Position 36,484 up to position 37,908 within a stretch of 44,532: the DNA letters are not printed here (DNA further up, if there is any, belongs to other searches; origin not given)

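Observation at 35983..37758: In-frame FtsA-ribulose-phosphate 3-epimerase fusion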

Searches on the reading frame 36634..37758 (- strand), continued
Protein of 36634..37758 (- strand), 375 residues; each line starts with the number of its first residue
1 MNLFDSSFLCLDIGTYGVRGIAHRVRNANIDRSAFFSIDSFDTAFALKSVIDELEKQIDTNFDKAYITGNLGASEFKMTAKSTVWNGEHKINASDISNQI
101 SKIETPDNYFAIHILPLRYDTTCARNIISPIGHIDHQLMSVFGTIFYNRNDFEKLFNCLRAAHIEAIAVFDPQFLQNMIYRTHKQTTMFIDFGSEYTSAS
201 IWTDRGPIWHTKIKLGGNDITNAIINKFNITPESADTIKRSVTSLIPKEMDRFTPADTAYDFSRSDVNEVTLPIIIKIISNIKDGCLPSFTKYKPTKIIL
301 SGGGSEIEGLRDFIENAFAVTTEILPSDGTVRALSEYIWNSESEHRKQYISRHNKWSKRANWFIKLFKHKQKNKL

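Call 76: predict_structure(alignment_id=A5)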
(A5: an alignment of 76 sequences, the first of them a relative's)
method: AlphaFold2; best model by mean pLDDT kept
length: 575 residues; sequences in the alignment: 76
mean_pLDDT: 89.0   pTM: 0.61
mean pLDDT of the five models: 89.0, 88.5, 87.4, 87.3, 87.2
residues with pLDDT >= 90: 403; 70-90: 117; 50-70: 31; < 50: 24
segments of 3 or more residues with pLDDT < 50: 346-365
pLDDT, mean of each block of 10 residues (from residue 1): 77 94 90 94 96 96 96 96 96 95 91 95 93 96 97 97 97 96 93 96 95 95 94 91 96 90 97 98 97 97 96 98 92 89 52 38 58 87 87 90 73 86 92 88 94 93 95 96 87 94 79 94 94 73 89 73 72 55
secondary structure, 60 per line:
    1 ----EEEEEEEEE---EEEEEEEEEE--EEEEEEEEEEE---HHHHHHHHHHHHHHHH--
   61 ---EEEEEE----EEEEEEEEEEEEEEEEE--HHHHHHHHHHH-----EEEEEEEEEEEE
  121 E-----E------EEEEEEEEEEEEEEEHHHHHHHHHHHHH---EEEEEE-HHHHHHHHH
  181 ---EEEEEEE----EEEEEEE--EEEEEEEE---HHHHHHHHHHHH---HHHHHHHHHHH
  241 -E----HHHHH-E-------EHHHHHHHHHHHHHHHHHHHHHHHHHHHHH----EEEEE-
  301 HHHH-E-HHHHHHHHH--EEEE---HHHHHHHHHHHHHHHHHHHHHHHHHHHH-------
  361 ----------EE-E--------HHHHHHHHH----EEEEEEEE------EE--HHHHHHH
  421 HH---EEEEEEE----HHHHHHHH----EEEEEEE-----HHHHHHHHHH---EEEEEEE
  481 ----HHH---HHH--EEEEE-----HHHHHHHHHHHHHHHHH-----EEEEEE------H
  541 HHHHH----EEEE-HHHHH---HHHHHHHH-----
elements in order: E5-13 E17-26 E29-39 H43-58 E64-69 E74-90 H93-103 E109-121 E134-148 H149-161 E165-170 H172-180 E184-190 E195-201 E204-211 H215-226 H230-240 H247-251 H262-290 E295-299 H301-304 H308-316 E319-322 H326-353 H383-391 E396-403 H414-422 E426-432 H437-444 E449-455 H461-470 E474-480 E496-500 H506-522 E528-533 H540-545 E550-553 H555-559 H563-570
